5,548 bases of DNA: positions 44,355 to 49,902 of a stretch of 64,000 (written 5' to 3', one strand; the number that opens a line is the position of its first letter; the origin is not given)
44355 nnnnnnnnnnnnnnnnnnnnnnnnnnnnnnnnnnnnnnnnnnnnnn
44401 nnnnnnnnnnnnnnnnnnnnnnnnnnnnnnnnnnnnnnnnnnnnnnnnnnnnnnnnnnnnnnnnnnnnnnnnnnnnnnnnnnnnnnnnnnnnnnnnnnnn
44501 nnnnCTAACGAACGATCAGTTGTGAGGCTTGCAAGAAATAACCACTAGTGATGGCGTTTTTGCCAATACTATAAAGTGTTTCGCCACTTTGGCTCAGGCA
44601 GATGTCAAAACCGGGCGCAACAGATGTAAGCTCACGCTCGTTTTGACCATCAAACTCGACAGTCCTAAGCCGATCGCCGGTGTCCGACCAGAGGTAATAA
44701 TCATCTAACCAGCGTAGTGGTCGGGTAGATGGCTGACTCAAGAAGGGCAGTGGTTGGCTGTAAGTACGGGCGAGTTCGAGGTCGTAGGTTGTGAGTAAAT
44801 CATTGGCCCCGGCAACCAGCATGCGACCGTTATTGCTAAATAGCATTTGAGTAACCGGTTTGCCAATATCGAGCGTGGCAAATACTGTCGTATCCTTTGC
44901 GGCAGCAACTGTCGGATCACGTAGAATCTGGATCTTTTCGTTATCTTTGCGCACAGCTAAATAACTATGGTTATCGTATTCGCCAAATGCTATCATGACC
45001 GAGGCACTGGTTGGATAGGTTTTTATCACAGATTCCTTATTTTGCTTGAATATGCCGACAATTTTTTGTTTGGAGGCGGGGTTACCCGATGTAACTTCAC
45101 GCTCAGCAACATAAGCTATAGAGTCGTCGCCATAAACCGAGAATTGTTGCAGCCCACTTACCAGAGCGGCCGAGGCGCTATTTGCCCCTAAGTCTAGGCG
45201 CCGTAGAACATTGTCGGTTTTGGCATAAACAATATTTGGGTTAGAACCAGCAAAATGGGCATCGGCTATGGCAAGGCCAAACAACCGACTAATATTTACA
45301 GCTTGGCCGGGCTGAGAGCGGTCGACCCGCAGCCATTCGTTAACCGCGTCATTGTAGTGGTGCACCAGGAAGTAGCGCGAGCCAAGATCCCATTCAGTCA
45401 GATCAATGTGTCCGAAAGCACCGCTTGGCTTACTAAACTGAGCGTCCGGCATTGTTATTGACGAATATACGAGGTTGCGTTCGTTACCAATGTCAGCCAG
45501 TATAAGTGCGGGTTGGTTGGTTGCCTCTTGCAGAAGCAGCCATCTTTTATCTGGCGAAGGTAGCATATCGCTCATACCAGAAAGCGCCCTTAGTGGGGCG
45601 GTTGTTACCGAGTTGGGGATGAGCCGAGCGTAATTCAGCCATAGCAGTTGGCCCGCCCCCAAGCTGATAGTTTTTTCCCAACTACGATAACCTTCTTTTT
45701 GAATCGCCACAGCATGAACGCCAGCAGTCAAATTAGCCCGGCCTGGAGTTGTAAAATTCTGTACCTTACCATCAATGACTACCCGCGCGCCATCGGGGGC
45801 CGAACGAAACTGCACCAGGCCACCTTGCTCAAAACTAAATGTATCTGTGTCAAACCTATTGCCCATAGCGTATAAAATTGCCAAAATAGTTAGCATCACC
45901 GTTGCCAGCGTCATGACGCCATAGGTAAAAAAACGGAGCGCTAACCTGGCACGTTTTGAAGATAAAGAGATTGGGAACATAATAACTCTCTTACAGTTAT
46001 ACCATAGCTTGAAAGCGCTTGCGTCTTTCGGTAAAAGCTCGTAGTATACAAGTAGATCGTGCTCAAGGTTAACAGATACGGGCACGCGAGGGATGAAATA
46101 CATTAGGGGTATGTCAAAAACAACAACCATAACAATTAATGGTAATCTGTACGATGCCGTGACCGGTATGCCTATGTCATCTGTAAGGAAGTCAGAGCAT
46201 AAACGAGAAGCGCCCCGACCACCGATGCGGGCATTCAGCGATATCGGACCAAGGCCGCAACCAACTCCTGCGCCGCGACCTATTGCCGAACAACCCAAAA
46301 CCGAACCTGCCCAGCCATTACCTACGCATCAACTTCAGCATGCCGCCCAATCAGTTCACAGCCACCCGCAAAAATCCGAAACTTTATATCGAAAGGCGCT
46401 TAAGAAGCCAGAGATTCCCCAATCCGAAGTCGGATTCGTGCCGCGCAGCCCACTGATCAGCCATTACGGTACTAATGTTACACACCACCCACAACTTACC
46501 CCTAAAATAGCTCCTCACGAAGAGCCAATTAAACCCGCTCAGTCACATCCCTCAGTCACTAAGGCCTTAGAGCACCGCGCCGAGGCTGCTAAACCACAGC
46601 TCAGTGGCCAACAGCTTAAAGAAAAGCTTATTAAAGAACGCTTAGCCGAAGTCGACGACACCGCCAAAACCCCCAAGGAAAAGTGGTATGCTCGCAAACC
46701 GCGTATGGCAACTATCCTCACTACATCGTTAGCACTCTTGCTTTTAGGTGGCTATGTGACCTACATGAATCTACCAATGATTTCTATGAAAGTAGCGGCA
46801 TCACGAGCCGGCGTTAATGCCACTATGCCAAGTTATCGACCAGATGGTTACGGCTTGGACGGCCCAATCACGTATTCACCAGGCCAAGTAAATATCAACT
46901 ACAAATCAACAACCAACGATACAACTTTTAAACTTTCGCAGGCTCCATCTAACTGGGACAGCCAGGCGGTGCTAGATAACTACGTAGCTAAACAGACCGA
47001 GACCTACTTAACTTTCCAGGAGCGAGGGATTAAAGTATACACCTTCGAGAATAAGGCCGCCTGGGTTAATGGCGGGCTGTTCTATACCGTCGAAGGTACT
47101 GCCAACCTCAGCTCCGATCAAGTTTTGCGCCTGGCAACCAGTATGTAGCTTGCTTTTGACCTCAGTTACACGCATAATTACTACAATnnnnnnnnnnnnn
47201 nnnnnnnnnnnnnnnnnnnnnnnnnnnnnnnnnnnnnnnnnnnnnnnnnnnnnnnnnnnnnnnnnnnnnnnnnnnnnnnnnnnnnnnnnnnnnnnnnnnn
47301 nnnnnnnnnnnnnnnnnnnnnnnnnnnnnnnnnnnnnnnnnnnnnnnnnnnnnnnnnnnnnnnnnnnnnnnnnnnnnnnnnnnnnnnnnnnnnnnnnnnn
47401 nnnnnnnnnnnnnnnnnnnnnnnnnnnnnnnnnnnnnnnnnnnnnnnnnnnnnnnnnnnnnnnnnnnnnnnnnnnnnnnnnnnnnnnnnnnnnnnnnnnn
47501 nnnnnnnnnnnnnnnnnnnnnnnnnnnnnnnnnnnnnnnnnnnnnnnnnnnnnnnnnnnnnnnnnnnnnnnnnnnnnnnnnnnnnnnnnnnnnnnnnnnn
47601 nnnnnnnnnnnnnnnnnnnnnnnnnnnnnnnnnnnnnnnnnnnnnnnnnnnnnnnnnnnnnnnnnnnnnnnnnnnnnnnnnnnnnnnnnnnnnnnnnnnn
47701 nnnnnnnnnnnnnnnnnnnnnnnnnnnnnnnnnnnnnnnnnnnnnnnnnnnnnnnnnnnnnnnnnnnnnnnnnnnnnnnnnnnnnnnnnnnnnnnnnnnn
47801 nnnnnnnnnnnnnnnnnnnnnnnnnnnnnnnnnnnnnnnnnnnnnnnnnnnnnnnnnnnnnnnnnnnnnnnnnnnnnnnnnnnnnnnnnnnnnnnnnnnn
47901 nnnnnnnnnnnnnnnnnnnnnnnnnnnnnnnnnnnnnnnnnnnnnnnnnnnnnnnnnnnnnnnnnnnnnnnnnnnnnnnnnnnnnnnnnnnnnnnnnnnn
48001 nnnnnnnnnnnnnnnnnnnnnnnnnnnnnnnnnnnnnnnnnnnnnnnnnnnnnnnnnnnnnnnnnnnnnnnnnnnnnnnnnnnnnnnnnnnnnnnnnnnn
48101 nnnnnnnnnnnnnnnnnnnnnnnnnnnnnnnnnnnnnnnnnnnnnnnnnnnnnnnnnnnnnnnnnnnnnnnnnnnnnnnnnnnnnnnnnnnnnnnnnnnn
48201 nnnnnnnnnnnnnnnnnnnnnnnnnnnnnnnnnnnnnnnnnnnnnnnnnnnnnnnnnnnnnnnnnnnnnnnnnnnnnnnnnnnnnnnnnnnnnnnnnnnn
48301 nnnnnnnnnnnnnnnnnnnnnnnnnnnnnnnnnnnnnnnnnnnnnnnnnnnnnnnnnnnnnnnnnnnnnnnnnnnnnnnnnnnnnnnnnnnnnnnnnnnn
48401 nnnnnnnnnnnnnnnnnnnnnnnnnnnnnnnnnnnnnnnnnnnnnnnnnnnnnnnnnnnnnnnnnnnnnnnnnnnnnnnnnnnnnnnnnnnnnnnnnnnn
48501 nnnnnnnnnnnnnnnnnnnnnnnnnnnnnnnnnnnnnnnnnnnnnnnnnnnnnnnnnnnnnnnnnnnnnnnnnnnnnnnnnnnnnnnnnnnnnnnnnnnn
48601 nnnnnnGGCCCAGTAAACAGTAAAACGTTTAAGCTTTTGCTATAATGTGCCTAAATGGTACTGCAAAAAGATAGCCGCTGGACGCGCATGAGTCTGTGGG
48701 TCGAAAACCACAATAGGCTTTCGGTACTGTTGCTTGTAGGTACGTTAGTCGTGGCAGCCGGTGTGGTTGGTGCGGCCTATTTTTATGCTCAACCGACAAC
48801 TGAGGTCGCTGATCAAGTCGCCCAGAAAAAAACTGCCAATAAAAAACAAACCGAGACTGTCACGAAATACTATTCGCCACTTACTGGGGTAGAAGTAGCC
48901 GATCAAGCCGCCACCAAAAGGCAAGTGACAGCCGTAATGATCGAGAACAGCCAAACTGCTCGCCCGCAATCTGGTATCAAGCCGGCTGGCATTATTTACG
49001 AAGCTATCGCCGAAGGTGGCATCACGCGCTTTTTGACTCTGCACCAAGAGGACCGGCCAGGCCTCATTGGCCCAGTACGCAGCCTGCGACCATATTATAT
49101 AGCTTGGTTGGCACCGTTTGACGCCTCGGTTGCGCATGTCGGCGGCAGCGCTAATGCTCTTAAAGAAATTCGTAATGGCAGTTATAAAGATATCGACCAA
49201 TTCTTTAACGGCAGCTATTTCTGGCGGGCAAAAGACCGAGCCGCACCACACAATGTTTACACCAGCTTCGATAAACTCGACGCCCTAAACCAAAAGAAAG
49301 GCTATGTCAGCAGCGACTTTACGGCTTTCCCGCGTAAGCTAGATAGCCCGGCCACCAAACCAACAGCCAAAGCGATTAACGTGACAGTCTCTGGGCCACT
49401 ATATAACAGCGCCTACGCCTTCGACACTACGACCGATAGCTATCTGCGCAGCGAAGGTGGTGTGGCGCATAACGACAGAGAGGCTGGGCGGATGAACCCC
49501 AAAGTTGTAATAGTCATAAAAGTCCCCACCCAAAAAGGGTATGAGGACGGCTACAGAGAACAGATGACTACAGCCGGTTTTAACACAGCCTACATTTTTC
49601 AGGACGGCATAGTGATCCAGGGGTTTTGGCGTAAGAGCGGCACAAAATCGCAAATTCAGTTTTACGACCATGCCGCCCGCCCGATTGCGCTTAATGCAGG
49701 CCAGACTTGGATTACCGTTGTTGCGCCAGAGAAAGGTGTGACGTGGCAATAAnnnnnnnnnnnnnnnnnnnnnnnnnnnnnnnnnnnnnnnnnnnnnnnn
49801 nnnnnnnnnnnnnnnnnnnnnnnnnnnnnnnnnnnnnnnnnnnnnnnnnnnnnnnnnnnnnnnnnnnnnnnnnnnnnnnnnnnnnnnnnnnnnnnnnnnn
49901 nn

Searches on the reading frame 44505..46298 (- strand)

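Call 90: search_protein_families(library=pfam, proteins=[window:44505-46298:-], max_evalue=0.001)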
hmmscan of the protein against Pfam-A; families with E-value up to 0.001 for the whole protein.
window:44505-46298:- (597 aa): 1 family
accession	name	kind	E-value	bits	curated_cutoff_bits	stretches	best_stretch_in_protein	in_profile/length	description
PF08308.17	PEGA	-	2.6e-10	40.5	20.8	1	164-223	6-65/71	PEGA domain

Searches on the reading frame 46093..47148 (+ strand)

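Call 90: search_protein_families(library=pfam, proteins=[window:46093-47148:+], max_evalue=0.001)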
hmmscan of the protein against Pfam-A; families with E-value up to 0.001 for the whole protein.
window:46093-47148:+ (351 aa): 1 family
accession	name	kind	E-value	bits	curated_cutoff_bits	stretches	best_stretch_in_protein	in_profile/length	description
PF14285.11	DUF4367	-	4.9e-05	24.2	22.1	1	246-351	4-110/110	Domain of unknown function (DUF4367)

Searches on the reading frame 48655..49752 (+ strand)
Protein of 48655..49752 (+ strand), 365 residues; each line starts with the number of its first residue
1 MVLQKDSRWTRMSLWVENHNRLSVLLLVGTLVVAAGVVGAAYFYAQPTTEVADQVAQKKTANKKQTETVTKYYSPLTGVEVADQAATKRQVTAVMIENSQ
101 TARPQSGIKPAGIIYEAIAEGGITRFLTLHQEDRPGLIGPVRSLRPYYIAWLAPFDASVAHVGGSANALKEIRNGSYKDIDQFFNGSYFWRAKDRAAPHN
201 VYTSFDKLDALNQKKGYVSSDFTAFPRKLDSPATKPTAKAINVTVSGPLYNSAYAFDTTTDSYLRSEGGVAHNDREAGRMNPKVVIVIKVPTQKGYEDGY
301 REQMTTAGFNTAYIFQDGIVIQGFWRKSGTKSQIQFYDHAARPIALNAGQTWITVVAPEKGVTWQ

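Call 90: search_protein_families(library=pfam, proteins=[window:48655-49752:+], max_evalue=0.001)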
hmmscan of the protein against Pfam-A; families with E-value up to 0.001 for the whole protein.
window:48655-49752:+ (365 aa): 2 families
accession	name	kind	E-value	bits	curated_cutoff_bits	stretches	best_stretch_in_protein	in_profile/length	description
PF11258.13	DUF3048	-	1.1e-45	155.8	25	1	76-217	1-147/148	Protein of unknown function (DUF3048) N-terminal domain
PF17479.7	DUF3048_C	-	1.6e-19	70.8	25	1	251-353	9-114/114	Protein of unknown function (DUF3048) C-terminal domain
